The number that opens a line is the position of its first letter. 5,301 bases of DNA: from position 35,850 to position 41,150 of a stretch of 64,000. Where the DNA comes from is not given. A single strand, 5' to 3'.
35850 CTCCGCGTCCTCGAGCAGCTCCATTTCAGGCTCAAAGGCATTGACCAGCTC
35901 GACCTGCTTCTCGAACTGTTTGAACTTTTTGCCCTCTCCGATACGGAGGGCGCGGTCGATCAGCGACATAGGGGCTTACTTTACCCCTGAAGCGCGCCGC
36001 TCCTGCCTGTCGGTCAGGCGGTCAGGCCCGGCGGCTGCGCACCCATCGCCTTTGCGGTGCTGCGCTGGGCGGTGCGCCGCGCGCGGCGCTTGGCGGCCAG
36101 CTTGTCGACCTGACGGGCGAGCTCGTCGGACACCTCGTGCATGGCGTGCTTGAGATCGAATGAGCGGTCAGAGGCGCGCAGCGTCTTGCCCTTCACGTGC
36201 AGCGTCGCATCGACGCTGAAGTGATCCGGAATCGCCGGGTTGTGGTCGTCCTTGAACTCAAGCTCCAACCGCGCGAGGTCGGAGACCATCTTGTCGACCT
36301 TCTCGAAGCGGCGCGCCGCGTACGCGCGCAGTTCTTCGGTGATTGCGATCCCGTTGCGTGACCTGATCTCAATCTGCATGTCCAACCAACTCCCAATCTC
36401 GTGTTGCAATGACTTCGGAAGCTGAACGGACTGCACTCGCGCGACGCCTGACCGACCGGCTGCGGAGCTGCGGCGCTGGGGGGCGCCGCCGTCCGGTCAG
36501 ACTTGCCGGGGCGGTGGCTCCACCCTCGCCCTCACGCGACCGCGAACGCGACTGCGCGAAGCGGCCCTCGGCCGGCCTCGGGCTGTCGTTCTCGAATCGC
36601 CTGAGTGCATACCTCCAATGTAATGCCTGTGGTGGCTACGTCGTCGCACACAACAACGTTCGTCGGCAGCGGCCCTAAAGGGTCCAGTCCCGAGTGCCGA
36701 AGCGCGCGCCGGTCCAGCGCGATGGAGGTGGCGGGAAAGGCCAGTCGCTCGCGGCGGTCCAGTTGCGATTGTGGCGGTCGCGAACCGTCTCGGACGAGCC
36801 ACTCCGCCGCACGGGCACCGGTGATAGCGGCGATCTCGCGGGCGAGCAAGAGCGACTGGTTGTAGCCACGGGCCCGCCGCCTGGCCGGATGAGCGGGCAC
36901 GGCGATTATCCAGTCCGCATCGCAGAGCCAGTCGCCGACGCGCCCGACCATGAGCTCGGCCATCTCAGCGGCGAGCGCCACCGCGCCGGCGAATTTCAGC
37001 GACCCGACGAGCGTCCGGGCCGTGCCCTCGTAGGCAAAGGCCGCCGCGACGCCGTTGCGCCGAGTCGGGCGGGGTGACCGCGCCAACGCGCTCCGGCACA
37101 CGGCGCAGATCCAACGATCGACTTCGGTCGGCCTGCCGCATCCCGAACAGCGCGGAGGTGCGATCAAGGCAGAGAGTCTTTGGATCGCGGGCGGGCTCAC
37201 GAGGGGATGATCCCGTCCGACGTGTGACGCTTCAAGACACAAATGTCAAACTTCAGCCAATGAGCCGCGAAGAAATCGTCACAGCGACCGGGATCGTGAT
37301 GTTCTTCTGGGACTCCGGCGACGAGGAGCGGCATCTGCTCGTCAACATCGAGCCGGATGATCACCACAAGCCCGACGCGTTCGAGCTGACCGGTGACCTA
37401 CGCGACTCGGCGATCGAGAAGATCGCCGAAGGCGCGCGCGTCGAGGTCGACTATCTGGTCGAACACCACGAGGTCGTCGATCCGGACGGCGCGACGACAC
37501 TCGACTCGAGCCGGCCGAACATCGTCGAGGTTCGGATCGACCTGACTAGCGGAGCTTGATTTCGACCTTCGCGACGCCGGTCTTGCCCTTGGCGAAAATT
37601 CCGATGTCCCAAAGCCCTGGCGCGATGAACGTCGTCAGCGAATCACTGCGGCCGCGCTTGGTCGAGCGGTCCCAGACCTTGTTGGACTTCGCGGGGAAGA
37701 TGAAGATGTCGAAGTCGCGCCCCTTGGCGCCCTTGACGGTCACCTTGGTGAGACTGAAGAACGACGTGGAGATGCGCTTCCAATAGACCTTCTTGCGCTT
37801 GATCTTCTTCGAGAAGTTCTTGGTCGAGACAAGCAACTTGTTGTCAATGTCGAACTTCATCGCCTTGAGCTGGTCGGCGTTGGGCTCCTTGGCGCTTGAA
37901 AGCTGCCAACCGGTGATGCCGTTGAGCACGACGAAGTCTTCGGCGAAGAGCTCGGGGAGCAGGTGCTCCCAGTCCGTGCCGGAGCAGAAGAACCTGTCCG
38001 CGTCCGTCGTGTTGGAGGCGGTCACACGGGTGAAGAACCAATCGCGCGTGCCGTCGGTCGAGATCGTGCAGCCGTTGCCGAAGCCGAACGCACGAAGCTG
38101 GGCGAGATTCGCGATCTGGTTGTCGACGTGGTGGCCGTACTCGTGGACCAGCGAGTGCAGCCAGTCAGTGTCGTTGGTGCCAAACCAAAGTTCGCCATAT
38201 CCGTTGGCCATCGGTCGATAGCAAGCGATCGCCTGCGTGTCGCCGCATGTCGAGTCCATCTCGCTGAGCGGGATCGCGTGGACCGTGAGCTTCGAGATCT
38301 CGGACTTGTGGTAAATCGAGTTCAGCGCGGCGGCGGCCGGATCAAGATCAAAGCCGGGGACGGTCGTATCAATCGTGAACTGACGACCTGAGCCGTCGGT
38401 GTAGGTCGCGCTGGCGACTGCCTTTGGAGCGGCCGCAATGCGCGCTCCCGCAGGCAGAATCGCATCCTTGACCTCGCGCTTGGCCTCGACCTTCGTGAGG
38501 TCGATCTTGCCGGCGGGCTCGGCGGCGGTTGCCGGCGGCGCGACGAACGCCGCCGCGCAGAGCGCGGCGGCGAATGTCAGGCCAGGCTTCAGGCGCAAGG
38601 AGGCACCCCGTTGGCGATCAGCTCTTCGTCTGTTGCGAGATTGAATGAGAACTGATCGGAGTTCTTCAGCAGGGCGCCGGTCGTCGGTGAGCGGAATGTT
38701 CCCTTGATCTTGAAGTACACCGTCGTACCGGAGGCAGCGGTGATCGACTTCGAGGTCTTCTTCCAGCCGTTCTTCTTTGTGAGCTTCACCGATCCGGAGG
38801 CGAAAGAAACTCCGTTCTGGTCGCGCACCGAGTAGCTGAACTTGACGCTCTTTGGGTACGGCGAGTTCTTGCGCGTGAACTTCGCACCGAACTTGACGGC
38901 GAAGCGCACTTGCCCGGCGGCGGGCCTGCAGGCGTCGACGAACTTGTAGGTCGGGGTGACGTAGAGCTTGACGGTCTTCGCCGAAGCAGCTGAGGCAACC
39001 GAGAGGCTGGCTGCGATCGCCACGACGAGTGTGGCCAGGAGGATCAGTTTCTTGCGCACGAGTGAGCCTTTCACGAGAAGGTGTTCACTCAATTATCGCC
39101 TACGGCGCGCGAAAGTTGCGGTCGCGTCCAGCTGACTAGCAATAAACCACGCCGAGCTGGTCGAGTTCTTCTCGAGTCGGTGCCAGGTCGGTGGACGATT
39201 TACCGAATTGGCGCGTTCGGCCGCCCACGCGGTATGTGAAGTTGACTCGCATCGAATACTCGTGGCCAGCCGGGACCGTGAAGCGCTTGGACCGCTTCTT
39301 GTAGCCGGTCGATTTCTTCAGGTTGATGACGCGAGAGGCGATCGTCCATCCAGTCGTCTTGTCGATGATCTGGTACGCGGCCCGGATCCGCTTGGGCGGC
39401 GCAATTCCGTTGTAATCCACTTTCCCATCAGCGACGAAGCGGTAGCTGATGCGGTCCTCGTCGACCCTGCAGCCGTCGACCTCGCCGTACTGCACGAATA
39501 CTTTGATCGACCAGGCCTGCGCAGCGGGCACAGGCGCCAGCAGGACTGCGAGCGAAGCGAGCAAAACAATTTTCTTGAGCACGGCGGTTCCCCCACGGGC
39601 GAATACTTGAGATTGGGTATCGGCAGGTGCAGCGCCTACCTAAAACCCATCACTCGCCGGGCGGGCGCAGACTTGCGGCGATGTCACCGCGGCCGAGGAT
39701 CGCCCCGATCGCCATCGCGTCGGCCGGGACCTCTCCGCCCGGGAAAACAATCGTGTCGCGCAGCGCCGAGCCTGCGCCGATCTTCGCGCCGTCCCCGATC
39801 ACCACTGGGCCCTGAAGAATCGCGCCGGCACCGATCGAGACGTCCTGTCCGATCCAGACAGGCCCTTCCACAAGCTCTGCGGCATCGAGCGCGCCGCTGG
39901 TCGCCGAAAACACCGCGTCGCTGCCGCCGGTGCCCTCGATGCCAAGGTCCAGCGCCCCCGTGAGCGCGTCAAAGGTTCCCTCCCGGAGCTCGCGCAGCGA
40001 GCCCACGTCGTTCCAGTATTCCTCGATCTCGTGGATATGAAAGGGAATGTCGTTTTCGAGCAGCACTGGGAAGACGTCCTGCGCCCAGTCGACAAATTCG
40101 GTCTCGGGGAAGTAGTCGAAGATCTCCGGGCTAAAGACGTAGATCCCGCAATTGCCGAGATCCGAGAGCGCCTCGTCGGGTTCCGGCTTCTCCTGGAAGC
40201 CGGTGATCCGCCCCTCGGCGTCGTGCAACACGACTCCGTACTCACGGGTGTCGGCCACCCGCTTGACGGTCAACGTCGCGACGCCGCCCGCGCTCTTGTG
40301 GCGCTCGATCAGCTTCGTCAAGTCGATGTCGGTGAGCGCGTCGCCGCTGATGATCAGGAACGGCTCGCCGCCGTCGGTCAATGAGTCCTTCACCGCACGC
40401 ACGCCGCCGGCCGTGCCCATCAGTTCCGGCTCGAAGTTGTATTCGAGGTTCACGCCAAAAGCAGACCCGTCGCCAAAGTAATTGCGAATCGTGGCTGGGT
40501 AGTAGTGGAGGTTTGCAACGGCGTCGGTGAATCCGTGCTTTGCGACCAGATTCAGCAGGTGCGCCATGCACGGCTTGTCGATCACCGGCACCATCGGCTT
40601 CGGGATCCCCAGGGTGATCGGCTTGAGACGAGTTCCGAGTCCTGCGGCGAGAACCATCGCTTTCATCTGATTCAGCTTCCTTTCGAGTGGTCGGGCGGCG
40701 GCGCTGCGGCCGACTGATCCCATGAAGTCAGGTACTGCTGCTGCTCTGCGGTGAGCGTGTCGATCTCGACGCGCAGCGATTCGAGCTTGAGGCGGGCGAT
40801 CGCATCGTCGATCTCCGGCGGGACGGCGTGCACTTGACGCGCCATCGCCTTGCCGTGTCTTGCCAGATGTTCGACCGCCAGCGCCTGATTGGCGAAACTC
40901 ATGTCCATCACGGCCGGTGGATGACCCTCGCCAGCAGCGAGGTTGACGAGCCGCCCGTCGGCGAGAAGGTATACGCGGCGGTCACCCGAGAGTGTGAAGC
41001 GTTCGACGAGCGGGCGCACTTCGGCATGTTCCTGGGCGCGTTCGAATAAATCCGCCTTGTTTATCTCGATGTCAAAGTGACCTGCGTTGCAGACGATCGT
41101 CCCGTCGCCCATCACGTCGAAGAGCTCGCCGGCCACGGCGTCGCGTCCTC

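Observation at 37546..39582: Low-GC operon: two paralogous Cys-bracketed small secreted proteins followed by a secreted HExxH zincin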

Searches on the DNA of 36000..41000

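Call 65: search_rna_families(source=window, start=36000, end=41000, threshold=gathering)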
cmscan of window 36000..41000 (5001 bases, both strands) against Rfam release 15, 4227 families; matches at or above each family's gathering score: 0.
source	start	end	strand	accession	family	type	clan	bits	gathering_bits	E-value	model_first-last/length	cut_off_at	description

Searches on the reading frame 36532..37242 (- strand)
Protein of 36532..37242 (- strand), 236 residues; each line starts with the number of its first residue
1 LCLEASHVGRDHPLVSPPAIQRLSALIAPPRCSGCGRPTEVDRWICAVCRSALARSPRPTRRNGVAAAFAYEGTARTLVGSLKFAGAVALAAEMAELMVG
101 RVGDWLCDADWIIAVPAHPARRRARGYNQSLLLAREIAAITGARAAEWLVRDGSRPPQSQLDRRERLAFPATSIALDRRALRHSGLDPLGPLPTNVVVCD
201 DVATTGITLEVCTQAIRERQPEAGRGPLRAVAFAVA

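Call 81: search_protein_families(library=pfam, proteins=[window:36532-37242:-], max_evalue=0.01)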
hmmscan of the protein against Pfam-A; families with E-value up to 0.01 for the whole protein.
window:36532-37242:- (236 aa): 2 families
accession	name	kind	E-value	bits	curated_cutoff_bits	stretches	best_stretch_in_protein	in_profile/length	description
PF18912.6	DZR_2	-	4.6e-05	23.6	27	1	25-54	3-32/56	Double zinc ribbon domain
PF00156.33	Pribosyltran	-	0.00045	20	26.3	1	195-222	89-116/158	Phosphoribosyl transferase domain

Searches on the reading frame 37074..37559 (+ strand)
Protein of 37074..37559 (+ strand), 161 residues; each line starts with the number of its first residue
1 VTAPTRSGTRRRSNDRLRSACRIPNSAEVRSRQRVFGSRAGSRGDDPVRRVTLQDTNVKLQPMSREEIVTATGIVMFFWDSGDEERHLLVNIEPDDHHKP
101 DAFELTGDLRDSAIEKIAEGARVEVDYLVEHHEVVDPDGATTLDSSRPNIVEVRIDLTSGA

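Call 3: search_protein_families(library=pfam, proteins=[window:37074-37559:+], max_evalue=1)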
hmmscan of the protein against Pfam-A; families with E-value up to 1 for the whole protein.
window:37074-37559:+ (161 aa): 0 families

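Call 4: search_protein_families(library=ncbifam, proteins=[window:37074-37559:+], max_evalue=1)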
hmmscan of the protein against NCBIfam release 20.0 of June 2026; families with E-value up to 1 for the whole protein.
window:37074-37559:+ (161 aa): 0 families

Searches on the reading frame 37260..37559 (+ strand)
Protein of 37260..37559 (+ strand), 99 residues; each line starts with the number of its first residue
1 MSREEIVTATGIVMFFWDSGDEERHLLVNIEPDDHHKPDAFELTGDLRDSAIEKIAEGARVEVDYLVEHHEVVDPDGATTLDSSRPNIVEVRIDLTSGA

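Call 81: search_protein_families(library=pfam, proteins=[window:37260-37559:+], max_evalue=0.01)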
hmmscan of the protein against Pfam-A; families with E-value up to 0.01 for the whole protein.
window:37260-37559:+ (99 aa): 0 families
